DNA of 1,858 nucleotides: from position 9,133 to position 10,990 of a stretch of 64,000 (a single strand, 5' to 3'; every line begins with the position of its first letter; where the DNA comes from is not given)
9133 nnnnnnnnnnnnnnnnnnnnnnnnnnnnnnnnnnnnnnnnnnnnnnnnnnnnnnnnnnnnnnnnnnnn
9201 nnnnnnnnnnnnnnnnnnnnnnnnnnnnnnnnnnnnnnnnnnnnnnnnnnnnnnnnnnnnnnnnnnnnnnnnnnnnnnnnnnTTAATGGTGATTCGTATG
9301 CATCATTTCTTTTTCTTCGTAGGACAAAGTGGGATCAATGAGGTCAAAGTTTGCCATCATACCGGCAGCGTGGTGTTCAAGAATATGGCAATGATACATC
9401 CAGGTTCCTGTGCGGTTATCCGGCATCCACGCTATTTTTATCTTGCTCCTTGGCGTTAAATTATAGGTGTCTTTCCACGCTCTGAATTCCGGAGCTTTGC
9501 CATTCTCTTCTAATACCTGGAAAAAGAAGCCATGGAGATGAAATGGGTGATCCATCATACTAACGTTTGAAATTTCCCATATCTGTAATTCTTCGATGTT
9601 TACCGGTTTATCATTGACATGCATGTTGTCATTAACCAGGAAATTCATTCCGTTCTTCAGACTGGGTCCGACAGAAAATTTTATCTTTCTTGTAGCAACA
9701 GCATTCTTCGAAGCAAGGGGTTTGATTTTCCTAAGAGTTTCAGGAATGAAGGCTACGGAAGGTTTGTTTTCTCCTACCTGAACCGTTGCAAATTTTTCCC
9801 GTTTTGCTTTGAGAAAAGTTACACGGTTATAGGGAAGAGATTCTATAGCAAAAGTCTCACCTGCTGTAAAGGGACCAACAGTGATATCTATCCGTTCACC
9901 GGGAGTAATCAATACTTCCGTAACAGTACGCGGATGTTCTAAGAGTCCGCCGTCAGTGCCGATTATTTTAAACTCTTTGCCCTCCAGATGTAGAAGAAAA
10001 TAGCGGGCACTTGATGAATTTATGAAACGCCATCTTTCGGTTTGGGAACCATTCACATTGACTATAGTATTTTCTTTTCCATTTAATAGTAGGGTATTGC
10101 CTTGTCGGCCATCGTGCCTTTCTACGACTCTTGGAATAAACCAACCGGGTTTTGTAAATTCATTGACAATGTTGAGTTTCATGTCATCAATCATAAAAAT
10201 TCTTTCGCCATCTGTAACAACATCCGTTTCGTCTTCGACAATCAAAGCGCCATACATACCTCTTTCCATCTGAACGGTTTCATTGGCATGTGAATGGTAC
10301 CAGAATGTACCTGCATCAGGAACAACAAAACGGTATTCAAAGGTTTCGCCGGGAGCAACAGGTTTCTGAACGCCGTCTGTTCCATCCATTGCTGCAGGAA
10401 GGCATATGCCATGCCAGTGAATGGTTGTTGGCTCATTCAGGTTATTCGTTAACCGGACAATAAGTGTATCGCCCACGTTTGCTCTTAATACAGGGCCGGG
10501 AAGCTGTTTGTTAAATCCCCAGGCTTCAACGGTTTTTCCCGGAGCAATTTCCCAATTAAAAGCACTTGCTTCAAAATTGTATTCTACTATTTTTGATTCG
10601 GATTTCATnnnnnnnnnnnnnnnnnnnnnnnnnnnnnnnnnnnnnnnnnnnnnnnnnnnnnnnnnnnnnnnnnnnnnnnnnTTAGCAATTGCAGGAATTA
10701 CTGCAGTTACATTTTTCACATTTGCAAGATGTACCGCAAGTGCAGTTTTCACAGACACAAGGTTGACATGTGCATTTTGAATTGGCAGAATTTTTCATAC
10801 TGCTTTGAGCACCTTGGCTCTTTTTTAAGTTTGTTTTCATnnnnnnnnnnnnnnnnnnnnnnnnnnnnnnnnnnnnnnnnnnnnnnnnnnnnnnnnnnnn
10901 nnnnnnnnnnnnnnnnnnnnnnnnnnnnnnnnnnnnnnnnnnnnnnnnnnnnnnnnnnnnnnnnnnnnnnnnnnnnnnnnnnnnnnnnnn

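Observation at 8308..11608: Copper-handling module: HMA-AraC regulator, metallothionein-like mini-ORF, multicopper oxidase, and an esterase sharing a duplicated operator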

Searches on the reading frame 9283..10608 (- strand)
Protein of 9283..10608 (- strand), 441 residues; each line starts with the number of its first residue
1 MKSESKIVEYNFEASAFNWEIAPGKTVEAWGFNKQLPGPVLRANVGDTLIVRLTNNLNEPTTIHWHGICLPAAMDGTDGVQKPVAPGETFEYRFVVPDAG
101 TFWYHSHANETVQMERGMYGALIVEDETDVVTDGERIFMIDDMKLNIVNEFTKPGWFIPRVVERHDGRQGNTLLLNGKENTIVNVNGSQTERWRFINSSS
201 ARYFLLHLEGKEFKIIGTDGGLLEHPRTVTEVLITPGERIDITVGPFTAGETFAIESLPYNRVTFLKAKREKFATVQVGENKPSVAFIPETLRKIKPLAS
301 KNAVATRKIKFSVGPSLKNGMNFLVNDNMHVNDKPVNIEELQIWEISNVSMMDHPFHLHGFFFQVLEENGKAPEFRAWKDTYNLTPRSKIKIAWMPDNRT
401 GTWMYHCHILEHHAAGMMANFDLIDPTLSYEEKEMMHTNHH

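Call 4: search_protein_families(library=pfam, proteins=[window:9283-10608:-], max_evalue=0.1)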
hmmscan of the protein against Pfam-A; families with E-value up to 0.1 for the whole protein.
window:9283-10608:- (441 aa): 3 families
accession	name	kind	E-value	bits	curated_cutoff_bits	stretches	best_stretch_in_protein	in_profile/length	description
PF07732.21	Cu-oxidase_3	-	1.7e-39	135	21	1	18-128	6-118/119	Multicopper oxidase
PF07731.20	Cu-oxidase_2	-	4.7e-36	124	20.4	3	329-421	30-131/137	Multicopper oxidase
PF00394.28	Cu-oxidase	-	1.6e-10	41.7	21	1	170-255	36-131/157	Multicopper oxidase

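Call 6: search_protein_families(library=ncbifam, proteins=[window:9283-10608:-], max_evalue=0.1)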
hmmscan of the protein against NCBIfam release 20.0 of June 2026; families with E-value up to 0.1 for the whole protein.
window:9283-10608:- (441 aa): 9 families
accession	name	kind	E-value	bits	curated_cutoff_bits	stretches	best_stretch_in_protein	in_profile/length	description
NF008205.1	PRK10965.1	equivalog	2.1e-63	214.9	525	2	14-326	52-370/529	multicopper oxidase CueO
TIGR01480.1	copper_res_A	subfamily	3.2e-56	191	478.95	3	24-142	61-180/593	copper resistance system multicopper oxidase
NF008135.0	PRK10883.1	equivalog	4.3e-31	107.9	581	1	18-420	56-464/471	cell division protein FtsP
TIGR03388.1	ascorbase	equivalog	2.9e-30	105.5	614.8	2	9-140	3-139/542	L-ascorbate oxidase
TIGR03389.1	laccase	equivalog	1.2e-27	96.9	558.9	2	25-284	20-289/539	laccase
TIGR03390.1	ascorbOXfungal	equivalog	6.5e-24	84.3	445.35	2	32-244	32-261/538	L-ascorbate oxidase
TIGR02376.1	Cu_nitrite_red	equivalog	2.8e-19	69.6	296.3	1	2-237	22-274/326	copper-containing nitrite reductase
NF045554.1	AmiPhnlOxPhsA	equivalog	1.7e-17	63.2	950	2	61-244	115-321/581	O-aminophenol oxidase PhsA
TIGR03095.1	rusti_cyanin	equivalog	0.016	15.4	146.7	0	91-125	116-148/148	rusticyanin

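Call 27: search_solved_structures(query=window:9283-10608:-, max_evalue=1e-20)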
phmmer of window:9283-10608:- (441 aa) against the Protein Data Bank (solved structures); distinct sequences matched with E-value up to 1e-20: 93 (the best 60 are shown).
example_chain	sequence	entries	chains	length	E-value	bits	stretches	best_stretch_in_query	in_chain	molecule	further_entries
6vow_A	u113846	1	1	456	1.9e-59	205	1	9-422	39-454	multicopper oxidase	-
9cpm_A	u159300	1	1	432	1.6e-58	201.9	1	30-420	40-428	Laccase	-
2xu9_A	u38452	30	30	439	2.9e-57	197.8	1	29-420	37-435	LACCASE | LACCASE-LIKE PROTEIN | THERMUS THERMOPHILUS MULTICOPPER OXIDASE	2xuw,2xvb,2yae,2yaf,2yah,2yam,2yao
6w2k_A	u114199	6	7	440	2.9e-57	197.8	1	29-420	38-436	Laccase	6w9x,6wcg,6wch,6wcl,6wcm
6wcn_A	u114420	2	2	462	3.4e-57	197.5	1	28-420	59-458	Laccase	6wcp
8z59_A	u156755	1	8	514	1.2e-56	195.8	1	25-421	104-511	Bilirubin oxidase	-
3zx1_A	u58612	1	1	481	6.1e-56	193.4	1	5-423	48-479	OXIDOREDUCTASE, PUTATIVE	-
6vox_A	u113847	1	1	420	9.8e-56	192.7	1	10-420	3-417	Copper oxidase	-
6z0j_A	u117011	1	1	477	3.2e-51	177.8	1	6-440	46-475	Putative multicopper oxidase mco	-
6z0k_A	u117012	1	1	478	3.3e-51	177.8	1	6-440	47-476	Putative multicopper oxidase mco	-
6xiz_A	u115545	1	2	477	5.1e-51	177.2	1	6-440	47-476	Copper oxidase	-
4f7k_A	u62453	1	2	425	7.8e-49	170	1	27-419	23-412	Laccase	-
2yxv_A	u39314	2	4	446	1.9e-45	158.8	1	23-422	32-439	Blue copper oxidase cueO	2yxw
9rc6_A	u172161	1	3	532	2.1e-45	158.7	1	7-437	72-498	Multicopper oxidase domain-containing protein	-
9rc8_A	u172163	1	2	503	2.3e-45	158.5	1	7-436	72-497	Multicopper oxidase domain-containing protein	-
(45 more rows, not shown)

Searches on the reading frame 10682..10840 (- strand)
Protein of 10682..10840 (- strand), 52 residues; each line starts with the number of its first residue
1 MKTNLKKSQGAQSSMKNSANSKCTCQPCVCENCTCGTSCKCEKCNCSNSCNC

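Call 4: search_protein_families(library=pfam, proteins=[window:10682-10840:-], max_evalue=0.1)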
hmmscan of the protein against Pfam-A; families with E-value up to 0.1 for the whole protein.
window:10682-10840:- (52 aa): 0 families

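Call 6: search_protein_families(library=ncbifam, proteins=[window:10682-10840:-], max_evalue=0.1)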
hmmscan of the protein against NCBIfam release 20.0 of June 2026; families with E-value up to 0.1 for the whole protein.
window:10682-10840:- (52 aa): 0 families

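Call 32: find_homologous_proteins(query=window:10682-10840:-, max_evalue=0.01)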
Query window:10682-10840:-: no candidate shares three 5-residue words with the query. No homologue found.

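Call 33: list_cluster_members(proteins=[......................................, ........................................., window:10685-10840:-, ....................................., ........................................, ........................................, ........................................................, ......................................])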
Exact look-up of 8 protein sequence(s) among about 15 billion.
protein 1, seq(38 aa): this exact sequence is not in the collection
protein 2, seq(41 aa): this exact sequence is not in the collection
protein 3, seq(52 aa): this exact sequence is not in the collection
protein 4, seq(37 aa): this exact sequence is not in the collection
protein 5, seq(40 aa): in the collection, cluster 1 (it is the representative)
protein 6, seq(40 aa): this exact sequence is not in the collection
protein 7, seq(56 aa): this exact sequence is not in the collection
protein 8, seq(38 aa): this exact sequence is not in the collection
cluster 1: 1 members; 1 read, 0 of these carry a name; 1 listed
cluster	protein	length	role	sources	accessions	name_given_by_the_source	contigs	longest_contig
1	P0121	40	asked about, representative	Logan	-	-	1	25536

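Call 59: search_protein_families(library=pfam, proteins=[window:10685-10840:-], max_evalue=10)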
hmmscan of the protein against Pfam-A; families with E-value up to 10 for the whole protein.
seq(52 aa): 0 families
